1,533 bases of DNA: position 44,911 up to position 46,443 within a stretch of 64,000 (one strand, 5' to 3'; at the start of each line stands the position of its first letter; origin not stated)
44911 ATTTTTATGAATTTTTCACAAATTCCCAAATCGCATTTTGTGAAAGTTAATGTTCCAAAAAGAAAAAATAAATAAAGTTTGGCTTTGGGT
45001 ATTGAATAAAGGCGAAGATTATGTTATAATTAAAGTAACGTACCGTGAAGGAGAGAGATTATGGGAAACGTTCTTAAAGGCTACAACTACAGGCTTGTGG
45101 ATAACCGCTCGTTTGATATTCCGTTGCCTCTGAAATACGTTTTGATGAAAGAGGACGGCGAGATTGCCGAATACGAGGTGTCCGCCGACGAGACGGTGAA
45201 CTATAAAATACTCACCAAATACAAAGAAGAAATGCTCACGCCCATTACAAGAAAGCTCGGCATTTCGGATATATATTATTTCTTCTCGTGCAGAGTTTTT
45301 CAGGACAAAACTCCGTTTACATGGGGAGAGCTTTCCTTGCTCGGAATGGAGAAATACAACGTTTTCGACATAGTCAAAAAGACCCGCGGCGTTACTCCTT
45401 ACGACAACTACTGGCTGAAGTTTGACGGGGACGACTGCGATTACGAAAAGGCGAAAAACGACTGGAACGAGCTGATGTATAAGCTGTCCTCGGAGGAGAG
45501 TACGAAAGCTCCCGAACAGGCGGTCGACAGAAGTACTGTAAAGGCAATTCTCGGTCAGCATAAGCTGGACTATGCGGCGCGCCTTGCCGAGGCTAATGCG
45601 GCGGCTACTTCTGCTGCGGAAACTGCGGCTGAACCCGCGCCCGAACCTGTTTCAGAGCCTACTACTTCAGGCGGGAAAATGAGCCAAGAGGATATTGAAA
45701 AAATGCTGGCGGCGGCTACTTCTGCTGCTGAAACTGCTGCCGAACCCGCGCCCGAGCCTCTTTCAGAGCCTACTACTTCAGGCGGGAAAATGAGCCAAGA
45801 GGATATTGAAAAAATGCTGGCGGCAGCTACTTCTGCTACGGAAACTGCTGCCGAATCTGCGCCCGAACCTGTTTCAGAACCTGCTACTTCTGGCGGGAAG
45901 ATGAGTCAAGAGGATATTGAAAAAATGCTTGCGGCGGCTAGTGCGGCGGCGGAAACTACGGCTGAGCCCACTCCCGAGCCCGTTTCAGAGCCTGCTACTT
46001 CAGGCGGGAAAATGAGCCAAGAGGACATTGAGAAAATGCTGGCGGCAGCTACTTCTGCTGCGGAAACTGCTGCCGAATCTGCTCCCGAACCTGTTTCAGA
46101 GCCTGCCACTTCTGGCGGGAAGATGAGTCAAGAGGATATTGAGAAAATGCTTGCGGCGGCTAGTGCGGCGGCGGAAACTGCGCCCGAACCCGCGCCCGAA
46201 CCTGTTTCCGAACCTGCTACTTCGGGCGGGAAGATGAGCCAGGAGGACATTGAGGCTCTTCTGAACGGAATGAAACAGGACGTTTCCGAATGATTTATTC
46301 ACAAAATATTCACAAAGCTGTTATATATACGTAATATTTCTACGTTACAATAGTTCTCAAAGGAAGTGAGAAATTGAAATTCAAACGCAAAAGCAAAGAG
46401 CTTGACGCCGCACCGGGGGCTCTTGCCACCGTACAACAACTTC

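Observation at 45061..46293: Protein with six tandem FliM-N-like (CheY-P-binding-type) peptides fused to a HipA-N-like domain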

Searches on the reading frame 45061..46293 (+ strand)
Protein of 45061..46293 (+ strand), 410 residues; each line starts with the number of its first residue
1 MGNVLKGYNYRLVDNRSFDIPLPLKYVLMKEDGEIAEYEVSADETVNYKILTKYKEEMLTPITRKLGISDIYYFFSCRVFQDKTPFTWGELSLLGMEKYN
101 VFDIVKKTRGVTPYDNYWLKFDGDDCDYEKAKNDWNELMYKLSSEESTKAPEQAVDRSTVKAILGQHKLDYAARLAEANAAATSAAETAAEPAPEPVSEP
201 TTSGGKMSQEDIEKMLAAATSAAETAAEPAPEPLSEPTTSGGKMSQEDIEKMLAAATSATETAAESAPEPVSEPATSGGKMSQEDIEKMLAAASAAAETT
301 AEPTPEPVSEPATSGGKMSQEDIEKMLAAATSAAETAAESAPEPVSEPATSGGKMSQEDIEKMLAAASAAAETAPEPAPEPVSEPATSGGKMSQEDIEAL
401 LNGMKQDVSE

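Call 3: search_protein_families(library=pfam, proteins=[window:45061-46293:+], max_evalue=1)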
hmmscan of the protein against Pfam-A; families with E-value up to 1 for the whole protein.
window:45061-46293:+ (410 aa): 5 families
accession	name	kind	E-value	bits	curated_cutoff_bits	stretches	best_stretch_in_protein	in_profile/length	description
PF22943.2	HTH_68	-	0.0042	17.1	27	0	206-216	17-27/45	Putative helix-turn-helix domain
PF07460.16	NUMOD3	-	0.046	14.1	20.4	0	204-219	1-16/37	NUMOD3 motif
PF03725.20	RNase_PH_C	-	0.051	14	20.8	0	204-221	49-66/67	3' exoribonuclease family, domain 2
PF13369.12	Transglut_core2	-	0.15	12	23.5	0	236-272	109-145/155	Transglutaminase-like superfamily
PF20104.4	DUF6494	-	0.75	10.6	24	0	281-301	20-40/68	Family of unknown function (DUF6494)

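Call 4: search_protein_families(library=ncbifam, proteins=[window:45061-46293:+], max_evalue=1)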
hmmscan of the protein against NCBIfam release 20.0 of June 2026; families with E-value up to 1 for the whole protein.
window:45061-46293:+ (410 aa): 3 families
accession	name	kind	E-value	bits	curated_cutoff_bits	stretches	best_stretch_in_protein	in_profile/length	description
TIGR01639.1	P_fal_TIGR01639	paralog_domain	0.00097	19.2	25.75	0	391-409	9-27/61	Plasmodium falciparum uncharacterized domain TIGR01639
TIGR03324.1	alt_F1F0_F1_al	exception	0.023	13.4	750.5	0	322-370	449-496/497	alternate F1F0 ATPase, F1 subunit alpha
NF008423.0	PRK11251.1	equivalog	0.18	11.7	65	0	25-45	70-90/112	osmotically-inducible lipoprotein OsmE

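Call 8: find_encoding_contigs(protein=window:45061-46293:+, flank=10000, max_places=4)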
Protein window:45061-46293:+ (410 aa): no gene with exactly this product is on record in the collection.

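Call 72: predict_structure(alignment_id=A5)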
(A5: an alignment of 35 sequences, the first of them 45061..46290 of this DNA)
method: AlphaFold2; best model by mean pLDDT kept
length: 410 residues; sequences in the alignment: 35
mean_pLDDT: 67.0   pTM: 0.38
mean pLDDT of the five models: 67.0, 65.4, 64.7, 62.8, 61.8
residues with pLDDT >= 90: 71; 70-90: 129; 50-70: 85; < 50: 125
segments of 3 or more residues with pLDDT < 50: 1-15, 188-206, 225-232, 234-242, 261-280, 298-306, 309-316, 334-342, 346-353, 372-390
pLDDT, mean of each block of 10 residues (from residue 1): 42 57 94 93 92 62 80 87 67 85 92 92 94 92 71 59 71 81 57 42 55 75 47 43 68 72 44 41 79 62 42 50 80 47 44 64 72 44 42 86 84
secondary structure, 60 per line:
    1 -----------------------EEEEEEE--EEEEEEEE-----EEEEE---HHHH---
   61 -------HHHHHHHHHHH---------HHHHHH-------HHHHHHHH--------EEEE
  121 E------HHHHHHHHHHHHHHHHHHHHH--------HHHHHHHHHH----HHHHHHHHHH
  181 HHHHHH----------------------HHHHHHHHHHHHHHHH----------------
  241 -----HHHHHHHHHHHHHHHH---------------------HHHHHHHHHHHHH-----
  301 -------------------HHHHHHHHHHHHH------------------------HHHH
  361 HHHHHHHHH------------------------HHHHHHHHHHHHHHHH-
elements in order: E24-30 E33-40 E46-50 H54-57 H68-78 H88-93 H101-108 E117-121 H128-148 H157-166 H171-186 H209-224 H246-261 H283-295 H320-332 H357-369 H394-409

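Call 74: fold_search(model_id=the predicted structure, library=pdb)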
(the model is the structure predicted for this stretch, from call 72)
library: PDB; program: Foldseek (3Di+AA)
matches with E <= 10: 76; with E <= 0.001: 0
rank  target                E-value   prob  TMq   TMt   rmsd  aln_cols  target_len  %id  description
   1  3dnt_A                8.8e-02  0.84  0.16  0.16   5.8       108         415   13  structures of MDT proteins (released 2009-01-27)
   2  3tpd                  9.4e-02  0.85  0.17  0.18   4.9       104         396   14  Structure of pHipA, monoclinic form (released 2012-10-03)
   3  3tpb                  1.6e-01  0.69  0.16  0.17   5.3       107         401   15  Structure of HipA(S150A) (released 2012-10-03)
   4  3tpt_A                1.8e-01  0.82  0.18  0.17   4.8       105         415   13  Structure of HipA(D309Q) bound to ADP (released 2012-10-03)
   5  2wiu_C                1.8e-01  0.60  0.15  0.15   5.9        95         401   15  Mercury-modified bacterial persistence regulator hipBA (released 2009-07-28)
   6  7vkb_B                2.0e-01  0.75  0.17  0.55   5.4       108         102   12  Crystal structure of the a bacterial kinase complex (released 2022-06-29)
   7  8ezr_A                2.1e-01  0.66  0.16  0.52   5.7       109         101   10  Crystal structure of the HipS(Lp)-HipT(Lp) complex from Legionella pneumophila, native protein (released 2023-09-27)
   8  2wiu_A                2.6e-01  0.72  0.18  0.18   4.9       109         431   14  Mercury-modified bacterial persistence regulator hipBA (released 2009-07-28)
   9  9e7t_A                2.6e-01  0.14  0.11  0.29  11.0       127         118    9  Cryo-EM structure of NOT1:NOT7:PieF (released 2025-07-23)
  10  3hzi_A                2.7e-01  0.77  0.19  0.19   4.7       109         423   14  Structure of mdt protein (released 2009-07-28)
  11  3dnu                  3.1e-01  0.69  0.18  0.18   5.0       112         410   14  structure of MDT protein (released 2009-01-27)
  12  3tpe                  3.3e-01  0.69  0.19  0.18   4.7       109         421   14  The phipa p3121 structure (released 2012-10-03)
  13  3dnv_A                4.0e-01  0.60  0.18  0.17   5.5       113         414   13  MDT Protein (released 2009-01-27)
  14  8iah_1                7.5e-01  0.08  0.13  0.15  33.4       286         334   12  Structure of mammalian spectrin-actin junctional complex of membrane skeleton, State I, Global map (released 2023-05-03)
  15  6o8d_C                1.3e+00  0.30  0.07  0.24   2.1        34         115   12  Anti-CD28xCD3 CODV Fab bound to CD28 (released 2019-11-20)
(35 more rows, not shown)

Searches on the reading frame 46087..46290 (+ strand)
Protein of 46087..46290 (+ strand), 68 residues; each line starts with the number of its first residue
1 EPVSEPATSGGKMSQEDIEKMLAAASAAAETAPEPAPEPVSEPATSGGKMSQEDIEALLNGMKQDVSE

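Call 23: find_homologous_proteins(query=window:46087-46290:+, max_evalue=0.1)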
Query seq(68 aa) (68 aa): 31 proteins with E <= 0.1 among 175 candidates.
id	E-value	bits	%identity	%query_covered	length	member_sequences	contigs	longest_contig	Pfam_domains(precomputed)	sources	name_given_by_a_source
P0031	2.2e-14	71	59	97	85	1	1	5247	-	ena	-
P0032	9.6e-13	65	60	91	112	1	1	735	-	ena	-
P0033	1.1e-12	65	61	88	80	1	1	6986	-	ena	-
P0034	1.5e-12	65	78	75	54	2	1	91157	-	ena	-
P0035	5.1e-12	63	47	99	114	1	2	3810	-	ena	-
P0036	5.4e-12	63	62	96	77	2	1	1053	-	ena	-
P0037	1.4e-11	62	61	82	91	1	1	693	-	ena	-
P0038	3.3e-11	61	68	88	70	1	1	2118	-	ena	-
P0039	4.4e-11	60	55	81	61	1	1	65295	-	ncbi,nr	ncbi:MAG TPA: flagellar motor switch protein FliN, partial [Ruminococcaceae bacterium]|nr:flagellar 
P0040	4.9e-11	60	57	87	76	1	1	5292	-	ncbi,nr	ncbi:MAG: hypothetical protein J1F03_08900, partial [Oscillospiraceae bacterium]|nr:hypothetical pro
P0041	2.6e-10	58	60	90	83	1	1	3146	-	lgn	-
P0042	5.2e-10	57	47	88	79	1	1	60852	-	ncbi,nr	ncbi:MAG: hypothetical protein J1F28_01205, partial [Oscillospiraceae bacterium]|nr:hypothetical pro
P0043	5.4e-10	57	58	78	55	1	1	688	-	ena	-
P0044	6.2e-10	57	57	82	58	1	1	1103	-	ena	-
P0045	4.2e-9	54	53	96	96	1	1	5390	-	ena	-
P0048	1.5e-8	52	60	78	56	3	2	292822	-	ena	-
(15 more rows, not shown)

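Call 25: find_encoding_contigs(protein=P0048, flank=10000, max_places=2)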
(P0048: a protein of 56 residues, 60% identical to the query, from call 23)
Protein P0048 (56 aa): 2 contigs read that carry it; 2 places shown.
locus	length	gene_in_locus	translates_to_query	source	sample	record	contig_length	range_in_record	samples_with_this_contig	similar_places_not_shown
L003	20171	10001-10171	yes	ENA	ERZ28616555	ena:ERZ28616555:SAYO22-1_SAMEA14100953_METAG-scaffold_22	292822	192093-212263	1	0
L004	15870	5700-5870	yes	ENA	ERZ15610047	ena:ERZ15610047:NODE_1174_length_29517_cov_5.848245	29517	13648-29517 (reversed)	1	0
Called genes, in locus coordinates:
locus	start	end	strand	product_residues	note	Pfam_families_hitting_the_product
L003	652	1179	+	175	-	PF02482:Ribosomal_S30AE, PF16321:Ribosom_S30AE_C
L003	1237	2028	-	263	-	PF02811:PHP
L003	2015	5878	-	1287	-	PF13727:CoA_binding_3, PF02397:Bac_transf, PF04932:Wzy_C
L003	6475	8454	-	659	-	PF00672:HAMP, PF08447:PAS_3, PF00990:GGDEF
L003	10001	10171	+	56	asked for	-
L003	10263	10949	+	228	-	PF04607:RelA_SpoT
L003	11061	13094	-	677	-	PF22673:MCP-like_PDC_1, PF00672:HAMP, PF18947:HAMP_2 (faint), PF00015:MCPsignal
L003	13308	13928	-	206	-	PF13189:Cytidylate_kin2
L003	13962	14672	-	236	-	PF00005:ABC_tran, PF13304:AAA_21 (faint)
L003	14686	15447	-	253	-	PF00005:ABC_tran, PF13304:AAA_21 (faint), PF12399:BCA_ABC_TP_C (weak)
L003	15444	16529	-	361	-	PF02653:BPD_transp_2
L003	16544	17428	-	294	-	PF02653:BPD_transp_2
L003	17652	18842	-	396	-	PF13433:Peripla_BP_5, PF13458:Peripla_BP_6, PF01094:ANF_receptor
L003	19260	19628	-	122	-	PF01627:Hpt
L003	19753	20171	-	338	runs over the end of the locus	PF00022:Actin, PF06723:MreB_Mbl, PF11104:PilM_2 (faint), PF00012:HSP70, PF14450:FtsA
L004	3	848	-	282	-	?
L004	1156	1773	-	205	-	-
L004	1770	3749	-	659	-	PF00672:HAMP, PF00989:PAS (faint), PF08447:PAS_3, PF00990:GGDEF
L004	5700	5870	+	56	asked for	-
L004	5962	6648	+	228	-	PF04607:RelA_SpoT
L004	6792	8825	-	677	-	PF22673:MCP-like_PDC_1, PF00672:HAMP, PF18947:HAMP_2 (faint), PF00015:MCPsignal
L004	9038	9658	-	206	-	PF13189:Cytidylate_kin2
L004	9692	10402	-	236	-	PF00005:ABC_tran, PF13304:AAA_21 (faint)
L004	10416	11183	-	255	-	PF00005:ABC_tran, PF13304:AAA_21 (faint), PF12399:BCA_ABC_TP_C (weak)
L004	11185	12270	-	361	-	PF02653:BPD_transp_2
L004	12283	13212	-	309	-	PF02653:BPD_transp_2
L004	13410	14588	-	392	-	PF13433:Peripla_BP_5, PF13458:Peripla_BP_6, PF01094:ANF_receptor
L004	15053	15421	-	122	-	PF01627:Hpt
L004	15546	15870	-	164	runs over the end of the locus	PF06723:MreB_Mbl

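Call 26: find_encoding_contigs(protein=P0034, flank=10000, max_places=2)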
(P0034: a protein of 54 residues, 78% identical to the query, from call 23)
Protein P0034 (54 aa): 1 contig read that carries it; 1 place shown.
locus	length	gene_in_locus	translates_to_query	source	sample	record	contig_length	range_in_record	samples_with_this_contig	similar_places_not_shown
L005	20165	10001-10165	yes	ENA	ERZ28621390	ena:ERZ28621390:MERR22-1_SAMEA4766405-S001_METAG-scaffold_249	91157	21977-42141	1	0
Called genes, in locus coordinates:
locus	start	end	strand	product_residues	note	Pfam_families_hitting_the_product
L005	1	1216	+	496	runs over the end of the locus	PF13148:DUF3987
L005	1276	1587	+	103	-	-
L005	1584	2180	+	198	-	PF01807:Zn_ribbon_DnaG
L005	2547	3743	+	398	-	PF01076:Mob_Pre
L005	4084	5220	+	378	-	PF14659:Phage_int_SAM_3, PF22022:Phage_int_M (weak), PF00589:Phage_integrase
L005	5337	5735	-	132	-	PF00380:Ribosomal_S9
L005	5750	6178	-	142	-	PF00572:Ribosomal_L13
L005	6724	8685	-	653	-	PF02743:dCache_1 (weak), PF00989:PAS (faint), PF00672:HAMP, PF08447:PAS_3, PF00990:GGDEF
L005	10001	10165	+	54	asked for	-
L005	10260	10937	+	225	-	PF04607:RelA_SpoT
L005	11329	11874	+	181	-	PF08281:Sigma70_r4_2 (weak)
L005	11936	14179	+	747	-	-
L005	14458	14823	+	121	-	PF07009:NusG_II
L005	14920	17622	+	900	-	PF01411:tRNA-synt_2c, PF07973:tRNA_SAD, PF02272:DHHA1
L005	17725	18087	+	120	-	-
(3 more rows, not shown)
